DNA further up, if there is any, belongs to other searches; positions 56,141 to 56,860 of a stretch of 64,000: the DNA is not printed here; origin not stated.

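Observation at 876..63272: One 17-bp inverted repeat (RTATCG-N5-CGATAY) precedes almost every transcription unit: a candidate 60-kb single-regulator regulon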

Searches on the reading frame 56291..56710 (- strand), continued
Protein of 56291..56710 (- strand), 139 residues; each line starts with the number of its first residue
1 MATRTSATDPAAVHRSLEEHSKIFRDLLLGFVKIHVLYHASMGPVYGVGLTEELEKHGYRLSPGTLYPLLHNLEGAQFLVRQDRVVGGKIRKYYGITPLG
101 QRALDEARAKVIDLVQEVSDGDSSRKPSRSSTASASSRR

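Call 39: search_solved_structures(query=window:56291-56710:-, max_evalue=0.001, show_alignments=2)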
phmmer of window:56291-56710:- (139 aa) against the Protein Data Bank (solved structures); distinct sequences matched with E-value up to 0.001: 7.
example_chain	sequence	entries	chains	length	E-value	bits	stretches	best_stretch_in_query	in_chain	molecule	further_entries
5zhc_A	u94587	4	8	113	1.7e-25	92.7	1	24-124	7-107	Transcriptional regulator | Transcriptional regulator Rv3488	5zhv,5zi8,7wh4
4ejo_A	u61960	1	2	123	1.8e-08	37.8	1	36-110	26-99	Transcriptional regulator, PadR-like family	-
4esb_A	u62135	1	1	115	1.2e-07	35.1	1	26-109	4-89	Transcriptional regulator, PadR family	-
5zqh_A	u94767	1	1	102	0.00019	24.7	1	27-116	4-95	PadR family transcriptional regulator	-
6abq_B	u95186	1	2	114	0.00027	24.2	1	22-104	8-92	PadR family transcriptional regulator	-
5h20_A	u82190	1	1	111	0.00065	23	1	36-117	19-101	Putative PadR-family transcriptional regulatory protein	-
3hhh_A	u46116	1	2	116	0.00098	22.4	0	26-105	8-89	Transcriptional regulator, PadR family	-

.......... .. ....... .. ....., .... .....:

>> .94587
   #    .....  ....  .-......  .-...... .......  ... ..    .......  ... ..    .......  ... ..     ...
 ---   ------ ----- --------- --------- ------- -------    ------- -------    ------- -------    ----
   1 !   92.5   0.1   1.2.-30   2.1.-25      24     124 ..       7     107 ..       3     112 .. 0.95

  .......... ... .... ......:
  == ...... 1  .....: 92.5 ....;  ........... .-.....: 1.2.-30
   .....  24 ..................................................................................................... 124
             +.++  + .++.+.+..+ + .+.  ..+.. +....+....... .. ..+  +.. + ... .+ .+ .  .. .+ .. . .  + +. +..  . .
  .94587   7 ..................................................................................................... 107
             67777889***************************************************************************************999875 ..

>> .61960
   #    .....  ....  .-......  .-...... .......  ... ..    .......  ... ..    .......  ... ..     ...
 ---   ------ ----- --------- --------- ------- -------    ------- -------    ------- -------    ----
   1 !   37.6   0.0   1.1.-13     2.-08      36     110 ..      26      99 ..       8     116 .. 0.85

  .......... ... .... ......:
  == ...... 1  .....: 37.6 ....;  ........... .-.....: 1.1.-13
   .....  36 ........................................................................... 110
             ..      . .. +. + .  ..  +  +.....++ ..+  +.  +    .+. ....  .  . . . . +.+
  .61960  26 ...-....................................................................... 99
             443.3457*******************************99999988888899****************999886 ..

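Call 40: search_dna_similar(query=window:56291-56710:-, collection=plasmids, mode=protein, max_rows=25, rows=spread)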
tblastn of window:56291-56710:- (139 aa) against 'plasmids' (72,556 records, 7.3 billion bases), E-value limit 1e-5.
Records with a match: 1868; places in all: 1922; records where one place covers at least 80% of the query: 3.
Best place of each record, by identity: <60% 1868.
By first word of the organism name: Klebsiella 700; Escherichia 692; Enterobacter 113; Citrobacter 91; Salmonella 68; Shigella 59; Aeromonas 14; Leclercia 13; Vibrio 11; Rhizobium 8; and 39 more.
By predicted mobility (MOB-suite, as given by PLSDB): conjugative 1348; non-mobilizable 277; mobilizable 243.
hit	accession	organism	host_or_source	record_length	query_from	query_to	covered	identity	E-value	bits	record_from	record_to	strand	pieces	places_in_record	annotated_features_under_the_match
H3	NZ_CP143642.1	Staphylococcus haemolyticus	Bos taurus,milk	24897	21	118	71%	52.0%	1e-24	104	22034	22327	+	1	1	PadR family transcriptional regulator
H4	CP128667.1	Klebsiella pneumoniae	Homo sapiens,urine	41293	16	121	76%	42.1%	1e-18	88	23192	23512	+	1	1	PadR family transcriptional regulator | chrA: chromate efflux transporter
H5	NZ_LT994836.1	Klebsiella pneumoniae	Homo sapiens,urine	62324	16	121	76%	42.1%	1e-18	88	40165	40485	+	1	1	PadR family transcriptional regulator | chrA: chromate efflux transporter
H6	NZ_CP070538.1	Citrobacter freundii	Homo sapiens,endotracheal tube swab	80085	16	121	76%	42.1%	1e-18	88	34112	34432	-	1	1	PadR family transcriptional regulator | chrA: chromate efflux transporter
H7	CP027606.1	Enterobacter cloacae complex sp.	-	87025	16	121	76%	42.1%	1e-18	88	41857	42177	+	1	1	PadR family transcriptional regulator | chromate transporter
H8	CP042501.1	Enterobacter sp. E76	Whole organism,Shower 3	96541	16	121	76%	42.1%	1e-18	88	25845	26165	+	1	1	helix-turn-helix transcriptional regulator | chrA: chromate efflux transporter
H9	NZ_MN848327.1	Escherichia coli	-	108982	16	121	76%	42.1%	1e-18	88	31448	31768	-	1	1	PadR family transcriptional regulator | chrA: chromate efflux transporter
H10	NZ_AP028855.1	Escherichia fergusonii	-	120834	16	121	76%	42.1%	1e-18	88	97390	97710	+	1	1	PadR family transcriptional regulator | chrA: chromate efflux transporter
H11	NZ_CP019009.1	Escherichia coli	Homo sapiens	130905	16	121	76%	42.1%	1e-18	88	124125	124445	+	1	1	PadR family transcriptional regulator | chrA: chromate efflux transporter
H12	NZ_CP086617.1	Escherichia coli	Homo sapiens,Chromosome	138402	16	121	76%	42.1%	1e-18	88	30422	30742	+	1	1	PadR family transcriptional regulator | chrA: chromate efflux transporter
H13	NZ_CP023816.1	Escherichia coli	wild bird,tissue sample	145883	16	121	76%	42.1%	1e-18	88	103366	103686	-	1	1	PadR family transcriptional regulator | chrA: chromate efflux transporter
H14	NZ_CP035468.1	Escherichia coli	Homo sapiens,urine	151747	16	121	76%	42.1%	1e-18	88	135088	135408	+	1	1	PadR family transcriptional regulator | chrA: chromate efflux transporter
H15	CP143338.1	Enterobacter hormaechei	Homo sapiens,whole organism,urine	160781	16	121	76%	42.1%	1e-18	88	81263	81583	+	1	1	PadR family transcriptional regulator | chrA: chromate efflux transporter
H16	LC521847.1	Klebsiella pneumoniae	Homo sapiens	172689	16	121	76%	42.1%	1e-18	88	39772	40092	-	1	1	PadR family transcriptional regulator | chromate transporter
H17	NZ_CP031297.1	Escherichia coli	Homo sapiens,blood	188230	16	121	76%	42.1%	1e-18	88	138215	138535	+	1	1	PadR family transcriptional regulator | chrA: chromate efflux transporter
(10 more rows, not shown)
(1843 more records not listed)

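Call 41: get_annotated_region(hit=H11, flank=2500)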
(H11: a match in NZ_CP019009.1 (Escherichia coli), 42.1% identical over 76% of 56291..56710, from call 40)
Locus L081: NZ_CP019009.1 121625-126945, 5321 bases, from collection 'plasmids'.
description: Escherichia coli strain Ecol_AZ161 plasmid pECAZ161_3, complete sequence
organism: Escherichia coli (NCBI taxid 562)
taxonomy: Bacteria; Pseudomonadota; Gammaproteobacteria; Enterobacterales; Enterobacteriaceae; Escherichia; Escherichia coli
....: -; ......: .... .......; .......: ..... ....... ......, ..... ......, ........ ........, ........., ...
typing (MOB-suite, as given by PLSDB): conjugative; replicon IncFIA,IncFIA,IncFIB,IncFII; relaxase MOBF; mating-pair formation MPF_F
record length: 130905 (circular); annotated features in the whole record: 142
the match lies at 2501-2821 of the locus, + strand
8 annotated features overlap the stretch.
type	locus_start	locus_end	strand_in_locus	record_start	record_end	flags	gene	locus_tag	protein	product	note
predicted_resistance_gene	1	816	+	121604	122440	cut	sul1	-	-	sulfonamide-resistant dihydropteroate synthase Sul1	predicted by amrfinderplus; class SULFONAMIDE; identity 100.0%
CDS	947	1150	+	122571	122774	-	-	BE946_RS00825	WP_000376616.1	hypothetical protein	-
CDS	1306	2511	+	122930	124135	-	chrA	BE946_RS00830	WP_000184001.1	chromate efflux transporter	GO:0015703 - chromate transport [Evidence IEA]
CDS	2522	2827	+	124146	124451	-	-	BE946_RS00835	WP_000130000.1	PadR family transcriptional regulator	-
CDS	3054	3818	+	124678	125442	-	-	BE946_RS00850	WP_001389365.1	IS6-like element IS6100 family transposase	GO:0006313 - DNA transposition [Evidence IEA]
CDS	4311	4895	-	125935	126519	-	mphR(A)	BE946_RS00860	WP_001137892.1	macrolide-binding transcriptional repressor MphR(A)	-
CDS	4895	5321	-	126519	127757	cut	mrx(A)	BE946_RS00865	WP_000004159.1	macrolide resistance MFS transporter Mrx(A)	-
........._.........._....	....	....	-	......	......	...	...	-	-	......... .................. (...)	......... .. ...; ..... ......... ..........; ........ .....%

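Call 42: get_annotated_region(hit=H3, flank=2500)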
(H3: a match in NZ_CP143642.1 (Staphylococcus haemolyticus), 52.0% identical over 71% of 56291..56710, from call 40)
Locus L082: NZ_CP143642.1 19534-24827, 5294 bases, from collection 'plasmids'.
description: Staphylococcus haemolyticus strain M62.3 plasmid unnamed1, complete sequence
organism: Staphylococcus haemolyticus (NCBI taxid 1283)
taxonomy: Bacteria; Bacillota; Bacilli; Bacillales; Staphylococcaceae; Staphylococcus; Staphylococcus haemolyticus
host: -; source: Bos taurus,milk; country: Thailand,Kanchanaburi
typing (MOB-suite, as given by PLSDB): mobilizable; replicon rep_cluster_1215,rep_cluster_2409,rep_cluster_910; relaxase MOBQ
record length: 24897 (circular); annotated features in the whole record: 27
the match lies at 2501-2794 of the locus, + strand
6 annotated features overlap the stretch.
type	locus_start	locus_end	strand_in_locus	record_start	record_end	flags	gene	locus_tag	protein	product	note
CDS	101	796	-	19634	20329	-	-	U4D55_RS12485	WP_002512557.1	ATP-binding cassette domain-containing protein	-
CDS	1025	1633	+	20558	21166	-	-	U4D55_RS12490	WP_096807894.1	recombinase family protein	GO:0006310 - DNA recombination [Evidence IEA]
CDS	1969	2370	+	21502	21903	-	arsC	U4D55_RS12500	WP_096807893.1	arsenate reductase (thioredoxin)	-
CDS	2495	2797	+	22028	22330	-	-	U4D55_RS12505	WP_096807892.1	PadR family transcriptional regulator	-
CDS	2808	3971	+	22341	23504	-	chrA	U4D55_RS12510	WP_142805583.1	chromate efflux transporter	GO:0015703 - chromate transport [Evidence IEA]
CDS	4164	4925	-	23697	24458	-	-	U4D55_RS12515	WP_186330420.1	DUF536 domain-containing protein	-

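Call 48: find_encoding_contigs(protein=P0058, flank=10000, max_places=2)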
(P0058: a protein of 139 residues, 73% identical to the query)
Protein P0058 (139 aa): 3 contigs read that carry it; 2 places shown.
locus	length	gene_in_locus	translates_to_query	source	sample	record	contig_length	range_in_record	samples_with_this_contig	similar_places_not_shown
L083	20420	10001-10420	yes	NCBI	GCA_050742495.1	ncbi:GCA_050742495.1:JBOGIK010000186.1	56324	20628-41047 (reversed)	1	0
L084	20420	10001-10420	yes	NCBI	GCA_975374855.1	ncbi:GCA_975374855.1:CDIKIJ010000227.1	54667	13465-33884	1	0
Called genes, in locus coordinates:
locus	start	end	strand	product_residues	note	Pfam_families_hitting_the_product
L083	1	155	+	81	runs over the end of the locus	PF06902:Fer4_19 (weak), PF13370:Fer4_13, PF13459:Fer4_15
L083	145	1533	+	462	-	PF00278:Orn_DAP_Arg_deC, PF02784:Orn_Arg_deC_N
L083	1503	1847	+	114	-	PF01521:Fe-S_biosyn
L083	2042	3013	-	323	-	-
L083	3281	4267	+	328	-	PF19300:BPD_transp_1_N, PF00528:BPD_transp_1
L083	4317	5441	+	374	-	PF12911:OppC_N, PF00528:BPD_transp_1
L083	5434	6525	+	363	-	PF00005:ABC_tran, PF08352:oligo_HPY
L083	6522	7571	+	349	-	PF00005:ABC_tran, PF08352:oligo_HPY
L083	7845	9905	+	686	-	PF00496:SBP_bac_5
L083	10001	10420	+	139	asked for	PF03551:PadR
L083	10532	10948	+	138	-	-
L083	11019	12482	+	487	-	PF00171:Aldedh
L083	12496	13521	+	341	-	PF00676:E1_dh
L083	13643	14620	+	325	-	PF02779:Transket_pyr, PF02780:Transketolase_C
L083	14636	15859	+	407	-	PF00364:Biotin_lipoyl, PF02817:E3_binding, PF00198:2-oxoacid_dh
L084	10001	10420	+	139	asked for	PF03551:PadR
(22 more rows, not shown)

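Call 49: find_encoding_contigs(protein=P0061, flank=10000, max_places=2)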
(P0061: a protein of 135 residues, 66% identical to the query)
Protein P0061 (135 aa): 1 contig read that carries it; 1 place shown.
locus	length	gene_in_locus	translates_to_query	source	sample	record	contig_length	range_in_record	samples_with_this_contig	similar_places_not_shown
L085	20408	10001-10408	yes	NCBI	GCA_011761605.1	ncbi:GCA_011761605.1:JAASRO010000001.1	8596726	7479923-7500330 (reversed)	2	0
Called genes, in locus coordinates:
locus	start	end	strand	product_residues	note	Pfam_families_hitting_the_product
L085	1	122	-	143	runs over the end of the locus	PF01575:MaoC_dehydratas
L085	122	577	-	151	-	PF13452:FAS1_DH_region, PF22622:MFE-2_hydrat-2_N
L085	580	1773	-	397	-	PF00108:Thiolase_N, PF22691:Thiolase_C_1, PF02803:Thiolase_C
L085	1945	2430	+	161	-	-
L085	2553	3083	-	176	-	PF13577:SnoaL_4, PF12680:SnoaL_2 (weak)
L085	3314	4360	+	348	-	PF06276:FhuF (weak)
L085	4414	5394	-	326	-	PF01946:Thi4 (faint), PF03486:HI0933_like (faint), PF07992:Pyr_redox_2, PF12831:FAD_oxidored (weak), PF13738:Pyr_redox_3, PF00070:Pyr_redox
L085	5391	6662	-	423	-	PF02417:Chromate_transp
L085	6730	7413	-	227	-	PF12850:Metallophos_2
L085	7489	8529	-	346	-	PF02615:Ldh_2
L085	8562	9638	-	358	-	PF02615:Ldh_2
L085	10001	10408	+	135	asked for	PF03551:PadR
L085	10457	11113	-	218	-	PF03992:ABM (weak)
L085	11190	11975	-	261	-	PF01113:DapB_N, PF05173:DapB_C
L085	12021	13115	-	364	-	PF02771:Acyl-CoA_dh_N (weak), PF00441:Acyl-CoA_dh_1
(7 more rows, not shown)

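Call 50: find_encoding_contigs(protein=P0120, flank=10000, max_places=2)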
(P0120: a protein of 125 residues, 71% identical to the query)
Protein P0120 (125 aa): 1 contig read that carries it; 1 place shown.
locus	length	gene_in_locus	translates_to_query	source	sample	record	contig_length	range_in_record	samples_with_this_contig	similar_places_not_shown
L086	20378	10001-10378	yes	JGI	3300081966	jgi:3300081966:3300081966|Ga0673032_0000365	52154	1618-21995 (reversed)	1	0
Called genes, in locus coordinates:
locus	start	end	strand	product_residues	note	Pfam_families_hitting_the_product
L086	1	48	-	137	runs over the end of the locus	PF07883:Cupin_2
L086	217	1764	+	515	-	PF24684:Vgb_lyase (faint)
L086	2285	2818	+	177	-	PF07690:MFS_1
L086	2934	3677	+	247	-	PF07690:MFS_1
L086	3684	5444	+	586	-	PF02776:TPP_enzyme_N, PF00205:TPP_enzyme_M, PF02775:TPP_enzyme_C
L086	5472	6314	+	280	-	PF14805:THDPS_N_2, PF00132:Hexapep (weak), PF14602:Hexapep_2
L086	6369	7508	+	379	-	PF02771:Acyl-CoA_dh_N, PF02770:Acyl-CoA_dh_M, PF00441:Acyl-CoA_dh_1 (weak)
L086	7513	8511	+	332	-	PF00441:Acyl-CoA_dh_1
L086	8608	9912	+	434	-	PF01266:DAO, PF13450:NAD_binding_8 (weak)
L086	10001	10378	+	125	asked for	PF03551:PadR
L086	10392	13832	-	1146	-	PF01558:POR, PF20169:DUF6537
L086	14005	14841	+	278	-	PF01113:DapB_N, PF05173:DapB_C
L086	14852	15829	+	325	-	PF08240:ADH_N, PF00107:ADH_zinc_N, PF13602:ADH_zinc_N_2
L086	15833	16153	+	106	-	PF07883:Cupin_2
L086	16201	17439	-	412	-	PF07992:Pyr_redox_2, PF00070:Pyr_redox, PF14759:Reductase_C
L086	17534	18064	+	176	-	PF13577:SnoaL_4, PF14534:DUF4440, PF12680:SnoaL_2 (weak)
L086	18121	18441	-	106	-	-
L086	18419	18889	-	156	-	PF01113:DapB_N, PF05173:DapB_C (weak)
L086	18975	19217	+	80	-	PF06902:Fer4_19, PF13370:Fer4_13 (weak)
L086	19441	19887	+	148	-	-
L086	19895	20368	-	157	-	PF03551:PadR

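Call 72: search_dna_similar(query=window:56291-56710:-, collection=plasmids, mode=protein, max_rows=30, rows=best)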
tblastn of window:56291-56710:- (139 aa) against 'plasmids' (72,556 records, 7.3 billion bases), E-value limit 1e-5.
Records with a match: 1868; places in all: 1922; records where one place covers at least 80% of the query: 3.
Best place of each record, by identity: <60% 1868.
By first word of the organism name: Klebsiella 700; Escherichia 692; Enterobacter 113; Citrobacter 91; Salmonella 68; Shigella 59; Aeromonas 14; Leclercia 13; Vibrio 11; Rhizobium 8; and 39 more.
By predicted mobility (MOB-suite, as given by PLSDB): conjugative 1348; non-mobilizable 277; mobilizable 243.
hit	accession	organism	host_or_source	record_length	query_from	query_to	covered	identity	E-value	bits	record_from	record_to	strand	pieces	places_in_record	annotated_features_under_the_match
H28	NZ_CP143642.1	Staphylococcus haemolyticus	Bos taurus,milk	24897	21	118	71%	52.0%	1e-24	104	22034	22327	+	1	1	PadR family transcriptional regulator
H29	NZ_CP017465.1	Staphylococcus pasteuri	cell culture,Korean fermented food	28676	21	118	71%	52.0%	1e-24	104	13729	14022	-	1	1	PadR family transcriptional regulator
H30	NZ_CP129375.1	Staphylococcus epidermidis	Chicken meats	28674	21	118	71%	52.0%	1e-24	104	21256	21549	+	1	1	PadR family transcriptional regulator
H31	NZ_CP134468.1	Staphylococcus warneri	White radish,Single cell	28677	21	118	71%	52.0%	1e-24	104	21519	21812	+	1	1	PadR family transcriptional regulator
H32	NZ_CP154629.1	Acetoanaerobium noterae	cell culture,Sludge of a digestion ...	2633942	22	121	72%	51.0%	3e-29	117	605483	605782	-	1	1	none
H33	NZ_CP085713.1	Cytobacillus solani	single cell,soil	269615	21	120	72%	51.0%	4e-27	111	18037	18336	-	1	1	PadR family transcriptional regulator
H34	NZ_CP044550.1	Hydrogenophaga sp. BPS33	-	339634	25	118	68%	54.3%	4e-25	106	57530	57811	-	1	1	PadR family transcriptional regulator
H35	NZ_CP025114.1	Bradyrhizobium sp. SK17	whole organism,agricultural soil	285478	25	118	68%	53.2%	8e-23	100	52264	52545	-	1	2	PadR family transcriptional regulator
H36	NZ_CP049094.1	Staphylococcus haemolyticus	Rice seed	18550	21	118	71%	50.0%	3e-25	106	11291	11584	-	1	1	PadR family transcriptional regulator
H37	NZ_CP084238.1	Staphylococcus haemolyticus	Rice seed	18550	21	118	71%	50.0%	3e-25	106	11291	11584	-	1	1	PadR family transcriptional regulator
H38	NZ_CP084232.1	Staphylococcus haemolyticus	Rice seed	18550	21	118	71%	50.0%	3e-25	106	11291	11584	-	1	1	PadR family transcriptional regulator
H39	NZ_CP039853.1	Salinimonas iocasae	cell culture,deep sea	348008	16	118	74%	46.6%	4e-23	100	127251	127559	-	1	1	PadR family transcriptional regulator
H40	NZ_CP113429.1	Bacillus cereus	cell culture,petroleum sludge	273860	25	120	69%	50.0%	6e-24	102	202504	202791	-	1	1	PadR family transcriptional regulator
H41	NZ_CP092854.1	Burkholderia contaminans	water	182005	25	120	69%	50.0%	9e-20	91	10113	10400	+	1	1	PadR family transcriptional regulator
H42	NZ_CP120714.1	Microbacterium sp. BDGP8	Mus musculus,whole organism,left pinna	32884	24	117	68%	50.5%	5e-19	89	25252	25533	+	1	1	PadR family transcriptional regulator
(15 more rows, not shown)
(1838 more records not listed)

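Call 76: get_annotated_region(hit=H40, flank=2000)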
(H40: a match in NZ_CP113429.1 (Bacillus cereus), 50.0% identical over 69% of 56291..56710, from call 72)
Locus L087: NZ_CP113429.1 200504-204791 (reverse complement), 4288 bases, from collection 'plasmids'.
description: Bacillus cereus strain NW6 plasmid unnamed1, complete sequence
organism: Bacillus cereus (NCBI taxid 1396)
taxonomy: Bacteria; Bacillota; Bacilli; Bacillales; Bacillaceae; Bacillus; Bacillus cereus
host: -; source: cell culture,petroleum sludge; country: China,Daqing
typing (MOB-suite, as given by PLSDB): non-mobilizable; replicon rep_cluster_125,rep_cluster_164
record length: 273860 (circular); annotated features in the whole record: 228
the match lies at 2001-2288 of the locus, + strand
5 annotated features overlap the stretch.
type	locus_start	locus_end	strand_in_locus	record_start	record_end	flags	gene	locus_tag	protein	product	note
CDS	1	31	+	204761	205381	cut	-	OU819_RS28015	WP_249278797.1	hypothetical protein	-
CDS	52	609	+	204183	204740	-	-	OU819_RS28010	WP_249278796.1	hypothetical protein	-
CDS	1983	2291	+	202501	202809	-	-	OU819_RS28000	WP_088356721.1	PadR family transcriptional regulator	-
CDS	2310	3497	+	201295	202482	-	-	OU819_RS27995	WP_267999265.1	chromate transporter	-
CDS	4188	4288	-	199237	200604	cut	-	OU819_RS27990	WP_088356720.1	HlyD family secretion protein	-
